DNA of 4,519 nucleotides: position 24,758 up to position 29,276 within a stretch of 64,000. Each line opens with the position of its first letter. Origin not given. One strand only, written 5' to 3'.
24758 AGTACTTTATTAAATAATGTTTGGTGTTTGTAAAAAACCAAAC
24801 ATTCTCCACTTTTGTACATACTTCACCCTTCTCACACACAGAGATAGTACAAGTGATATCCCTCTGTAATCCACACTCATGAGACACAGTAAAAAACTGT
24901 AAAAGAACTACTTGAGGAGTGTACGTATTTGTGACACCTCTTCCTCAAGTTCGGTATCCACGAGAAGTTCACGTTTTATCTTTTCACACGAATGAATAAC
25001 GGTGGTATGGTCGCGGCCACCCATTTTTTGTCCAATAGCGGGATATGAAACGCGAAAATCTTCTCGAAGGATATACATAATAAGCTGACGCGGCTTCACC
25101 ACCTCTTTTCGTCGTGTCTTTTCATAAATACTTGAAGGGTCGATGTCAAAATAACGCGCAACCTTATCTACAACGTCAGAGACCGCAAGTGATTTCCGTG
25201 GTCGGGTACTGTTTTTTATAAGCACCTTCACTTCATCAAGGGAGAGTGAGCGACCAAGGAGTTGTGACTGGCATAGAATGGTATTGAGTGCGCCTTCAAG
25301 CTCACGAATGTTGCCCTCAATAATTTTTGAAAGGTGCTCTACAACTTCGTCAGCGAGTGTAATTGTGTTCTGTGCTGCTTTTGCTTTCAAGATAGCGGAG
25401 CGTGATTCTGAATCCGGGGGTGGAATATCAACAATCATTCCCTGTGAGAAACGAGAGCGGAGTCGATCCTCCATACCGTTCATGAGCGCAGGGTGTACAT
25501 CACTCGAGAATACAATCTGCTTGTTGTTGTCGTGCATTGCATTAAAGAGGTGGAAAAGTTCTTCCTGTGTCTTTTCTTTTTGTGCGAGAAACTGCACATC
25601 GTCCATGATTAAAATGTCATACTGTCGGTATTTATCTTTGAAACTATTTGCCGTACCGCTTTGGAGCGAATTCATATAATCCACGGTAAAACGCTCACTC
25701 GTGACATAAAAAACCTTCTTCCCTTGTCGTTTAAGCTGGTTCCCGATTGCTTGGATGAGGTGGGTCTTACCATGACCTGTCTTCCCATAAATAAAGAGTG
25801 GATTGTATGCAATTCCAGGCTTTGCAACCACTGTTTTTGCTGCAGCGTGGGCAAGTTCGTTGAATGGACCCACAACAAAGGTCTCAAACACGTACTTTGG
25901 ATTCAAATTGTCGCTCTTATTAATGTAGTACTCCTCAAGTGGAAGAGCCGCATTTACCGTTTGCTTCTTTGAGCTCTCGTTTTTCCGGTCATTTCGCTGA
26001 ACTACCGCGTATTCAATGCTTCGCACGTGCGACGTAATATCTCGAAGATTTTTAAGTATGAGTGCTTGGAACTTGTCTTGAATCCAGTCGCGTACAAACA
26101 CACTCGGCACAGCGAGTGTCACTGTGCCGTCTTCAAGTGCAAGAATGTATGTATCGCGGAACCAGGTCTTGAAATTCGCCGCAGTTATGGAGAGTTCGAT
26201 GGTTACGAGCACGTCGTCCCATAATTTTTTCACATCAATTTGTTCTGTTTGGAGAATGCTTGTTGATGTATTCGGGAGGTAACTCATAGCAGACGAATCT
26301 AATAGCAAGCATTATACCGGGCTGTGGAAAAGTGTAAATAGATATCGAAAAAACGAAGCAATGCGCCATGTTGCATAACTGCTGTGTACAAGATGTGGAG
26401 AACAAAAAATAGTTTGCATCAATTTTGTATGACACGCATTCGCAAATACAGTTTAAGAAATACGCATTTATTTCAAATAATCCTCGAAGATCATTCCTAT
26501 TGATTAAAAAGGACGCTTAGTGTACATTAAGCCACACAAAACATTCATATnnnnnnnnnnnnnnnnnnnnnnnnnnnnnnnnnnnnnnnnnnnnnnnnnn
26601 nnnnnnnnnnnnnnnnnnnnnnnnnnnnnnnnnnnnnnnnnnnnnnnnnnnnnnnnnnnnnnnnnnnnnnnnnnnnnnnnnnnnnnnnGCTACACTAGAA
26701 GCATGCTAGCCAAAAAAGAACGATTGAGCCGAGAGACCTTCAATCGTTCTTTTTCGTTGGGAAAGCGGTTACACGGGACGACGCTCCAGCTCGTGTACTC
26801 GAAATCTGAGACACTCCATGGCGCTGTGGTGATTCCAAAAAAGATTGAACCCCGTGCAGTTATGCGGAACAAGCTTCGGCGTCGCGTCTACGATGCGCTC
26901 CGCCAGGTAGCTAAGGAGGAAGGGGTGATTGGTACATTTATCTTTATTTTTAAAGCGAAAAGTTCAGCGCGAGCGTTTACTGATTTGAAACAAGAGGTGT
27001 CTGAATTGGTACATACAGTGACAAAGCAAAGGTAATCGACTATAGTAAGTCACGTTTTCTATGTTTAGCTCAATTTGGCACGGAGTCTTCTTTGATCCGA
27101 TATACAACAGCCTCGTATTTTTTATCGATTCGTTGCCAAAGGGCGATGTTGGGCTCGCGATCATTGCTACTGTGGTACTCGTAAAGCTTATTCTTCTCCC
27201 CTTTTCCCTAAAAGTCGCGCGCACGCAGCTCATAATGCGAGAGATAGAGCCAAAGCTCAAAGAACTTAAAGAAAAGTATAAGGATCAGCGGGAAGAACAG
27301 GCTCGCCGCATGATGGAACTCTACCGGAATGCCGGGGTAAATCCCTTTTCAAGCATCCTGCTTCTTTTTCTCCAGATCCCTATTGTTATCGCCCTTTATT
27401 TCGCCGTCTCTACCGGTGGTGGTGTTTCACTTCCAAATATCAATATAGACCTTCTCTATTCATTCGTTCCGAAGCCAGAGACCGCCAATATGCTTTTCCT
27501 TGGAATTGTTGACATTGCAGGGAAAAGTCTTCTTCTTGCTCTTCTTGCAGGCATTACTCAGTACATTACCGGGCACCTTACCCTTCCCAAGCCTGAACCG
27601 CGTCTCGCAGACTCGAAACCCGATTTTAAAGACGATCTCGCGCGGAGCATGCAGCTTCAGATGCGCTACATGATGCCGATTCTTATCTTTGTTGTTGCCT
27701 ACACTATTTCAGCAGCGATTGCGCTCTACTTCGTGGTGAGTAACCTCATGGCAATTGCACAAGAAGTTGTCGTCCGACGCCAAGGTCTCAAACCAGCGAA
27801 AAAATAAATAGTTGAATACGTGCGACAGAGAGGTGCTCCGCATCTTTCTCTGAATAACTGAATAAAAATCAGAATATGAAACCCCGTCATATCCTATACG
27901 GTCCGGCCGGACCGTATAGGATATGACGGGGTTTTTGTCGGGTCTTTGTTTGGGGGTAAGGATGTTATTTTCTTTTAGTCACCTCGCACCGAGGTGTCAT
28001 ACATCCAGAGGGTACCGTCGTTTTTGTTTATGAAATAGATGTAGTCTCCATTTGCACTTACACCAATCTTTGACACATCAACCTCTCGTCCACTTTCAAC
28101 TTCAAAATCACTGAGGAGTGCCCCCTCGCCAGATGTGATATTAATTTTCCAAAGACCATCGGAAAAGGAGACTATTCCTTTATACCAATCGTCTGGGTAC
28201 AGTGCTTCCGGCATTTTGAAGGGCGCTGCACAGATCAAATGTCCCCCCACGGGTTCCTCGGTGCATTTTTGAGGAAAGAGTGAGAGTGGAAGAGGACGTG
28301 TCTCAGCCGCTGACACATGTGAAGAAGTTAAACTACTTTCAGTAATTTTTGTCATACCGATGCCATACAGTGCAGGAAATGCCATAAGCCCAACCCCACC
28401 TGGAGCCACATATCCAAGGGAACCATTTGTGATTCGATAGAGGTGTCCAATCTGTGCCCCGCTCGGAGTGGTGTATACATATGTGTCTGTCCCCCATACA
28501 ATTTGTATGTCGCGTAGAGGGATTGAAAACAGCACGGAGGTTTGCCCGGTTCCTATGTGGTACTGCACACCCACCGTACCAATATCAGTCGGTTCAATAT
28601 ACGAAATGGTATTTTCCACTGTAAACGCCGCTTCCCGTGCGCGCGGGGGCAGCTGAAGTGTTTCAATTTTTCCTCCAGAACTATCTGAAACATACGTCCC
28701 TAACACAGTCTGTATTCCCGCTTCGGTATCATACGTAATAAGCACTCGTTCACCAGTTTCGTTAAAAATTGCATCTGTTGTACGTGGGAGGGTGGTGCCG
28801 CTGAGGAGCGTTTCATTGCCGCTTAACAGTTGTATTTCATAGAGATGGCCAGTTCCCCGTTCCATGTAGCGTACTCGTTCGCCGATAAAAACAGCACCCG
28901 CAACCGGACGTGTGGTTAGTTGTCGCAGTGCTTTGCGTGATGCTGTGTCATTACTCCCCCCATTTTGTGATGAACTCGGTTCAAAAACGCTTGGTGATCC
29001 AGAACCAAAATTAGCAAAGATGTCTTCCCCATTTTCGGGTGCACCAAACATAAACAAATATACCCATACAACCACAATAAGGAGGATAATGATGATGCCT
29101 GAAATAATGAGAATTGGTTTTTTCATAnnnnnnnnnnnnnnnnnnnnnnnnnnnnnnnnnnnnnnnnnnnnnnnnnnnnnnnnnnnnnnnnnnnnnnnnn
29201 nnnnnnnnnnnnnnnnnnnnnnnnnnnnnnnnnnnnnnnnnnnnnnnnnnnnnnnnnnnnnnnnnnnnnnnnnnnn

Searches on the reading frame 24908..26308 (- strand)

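Call 6: search_protein_families(library=pfam, proteins=[window:24908-26308:-], max_evalue=0.01)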
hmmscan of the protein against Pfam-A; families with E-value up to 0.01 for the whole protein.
window:24908-26308:- (466 aa): 17 families
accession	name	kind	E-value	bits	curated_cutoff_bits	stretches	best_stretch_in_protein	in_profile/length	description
PF00308.24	Bac_DnaA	-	5.7e-64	215.6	23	1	135-294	1-162/162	Bacterial DnaA ATPAse domain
PF08299.17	Bac_DnaA_C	-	3.7e-25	88.2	31.5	1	377-444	2-69/69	Bacterial dnaA protein helix-turn-helix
PF11638.13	DnaA_N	-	1e-14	54.4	24.6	1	28-88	2-63/65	DnaA N-terminal domain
PF01695.23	IstB_IS21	-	6.9e-12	45.8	24.1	1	172-267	96-191/238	IstB-like ATP binding protein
PF00004.35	AAA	-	2.5e-07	31.6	21.2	1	172-266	2-103/131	ATPase family associated with various cellular activities (AAA)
PF01637.24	ATPase_2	-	1.3e-06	28.9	33.2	1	168-266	20-113/225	ATPase domain predominantly from Archaea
PF13401.12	AAA_22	-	7.2e-06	26.8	27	1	171-206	8-43/130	AAA domain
PF00910.28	RNA_helicase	-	7.8e-06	26.8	21.5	1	172-266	2-82/105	RNA helicase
PF13173.12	AAA_14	-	1.4e-05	25.6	27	1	169-288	3-116/129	AAA domain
PF25201.1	nSTAND6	-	0.00013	22.5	27.7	1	169-208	19-58/148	Novel STAND NTPase 6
PF24883.2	NPHP3_N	-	0.0021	18.7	24.8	1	171-204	25-58/164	Nephrocystin 3, N-terminal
PF13191.12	AAA_16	-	0.0022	19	32.6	0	169-207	25-60/167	AAA ATPase domain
PF05673.19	DUF815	-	0.003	17.2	23.8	1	167-247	52-125/249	Protein of unknown function (DUF815)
PF02367.23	TsaE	-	0.0048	17.3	26.6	0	165-209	23-58/128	Threonylcarbamoyl adenosine biosynthesis protein TsaE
PF07693.20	KAP_NTPase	-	0.0049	16.6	20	0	157-250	9-95/293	KAP family P-loop domain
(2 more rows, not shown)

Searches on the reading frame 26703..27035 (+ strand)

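Call 6: search_protein_families(library=pfam, proteins=[window:26703-27035:+], max_evalue=0.01)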
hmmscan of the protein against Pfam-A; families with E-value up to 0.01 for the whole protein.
window:26703-27035:+ (110 aa): 1 family
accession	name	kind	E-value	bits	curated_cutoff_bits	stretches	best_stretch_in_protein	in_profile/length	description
PF00825.24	Ribonuclease_P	-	2.9e-12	47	22.3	1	3-105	2-107/109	Ribonuclease P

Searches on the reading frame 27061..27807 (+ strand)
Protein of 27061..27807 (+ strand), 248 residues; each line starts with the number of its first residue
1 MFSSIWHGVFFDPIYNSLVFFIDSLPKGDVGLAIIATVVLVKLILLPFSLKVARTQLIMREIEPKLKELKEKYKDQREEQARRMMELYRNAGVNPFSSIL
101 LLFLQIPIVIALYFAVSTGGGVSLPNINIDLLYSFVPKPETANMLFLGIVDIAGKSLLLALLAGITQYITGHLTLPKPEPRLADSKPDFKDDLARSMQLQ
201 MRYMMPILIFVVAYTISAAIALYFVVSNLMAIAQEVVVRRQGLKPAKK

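Call 6: search_protein_families(library=pfam, proteins=[window:27061-27807:+], max_evalue=0.01)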
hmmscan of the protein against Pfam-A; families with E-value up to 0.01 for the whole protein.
window:27061-27807:+ (248 aa): 1 family
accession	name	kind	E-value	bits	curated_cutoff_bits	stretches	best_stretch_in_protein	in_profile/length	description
PF02096.25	60KD_IMP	-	2.6e-42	145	35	1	31-240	2-163/163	60Kd inner membrane protein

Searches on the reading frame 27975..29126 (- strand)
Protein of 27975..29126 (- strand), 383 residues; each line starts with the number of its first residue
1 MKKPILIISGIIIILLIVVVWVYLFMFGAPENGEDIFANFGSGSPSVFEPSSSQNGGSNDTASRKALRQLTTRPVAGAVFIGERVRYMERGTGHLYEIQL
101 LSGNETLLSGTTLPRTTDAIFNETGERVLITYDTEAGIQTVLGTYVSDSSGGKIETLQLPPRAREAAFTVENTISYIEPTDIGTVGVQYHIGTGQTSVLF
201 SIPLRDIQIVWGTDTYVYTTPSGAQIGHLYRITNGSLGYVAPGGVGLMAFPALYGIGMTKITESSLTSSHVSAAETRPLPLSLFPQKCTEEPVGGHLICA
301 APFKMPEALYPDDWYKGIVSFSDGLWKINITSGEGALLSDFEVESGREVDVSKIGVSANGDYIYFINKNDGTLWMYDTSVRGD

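Call 5: search_protein_families(library=pfam, proteins=[window:27975-29126:-], max_evalue=0.01)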
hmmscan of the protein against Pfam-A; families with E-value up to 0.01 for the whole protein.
window:27975-29126:- (383 aa): 0 families

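Call 8: search_protein_families(library=ncbifam, proteins=[window:27975-29126:-], max_evalue=0.1)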
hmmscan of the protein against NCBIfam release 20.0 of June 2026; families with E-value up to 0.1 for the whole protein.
window:27975-29126:- (383 aa): 0 families

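Call 71: search_solved_structures(query=window:27975-29126:-, max_evalue=1)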
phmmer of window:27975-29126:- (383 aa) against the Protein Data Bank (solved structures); distinct sequences matched with E-value up to 1: 1.
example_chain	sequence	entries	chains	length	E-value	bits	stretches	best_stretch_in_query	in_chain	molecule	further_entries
8pra_A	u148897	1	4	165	0.5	12.3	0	354-379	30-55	Cell surface protein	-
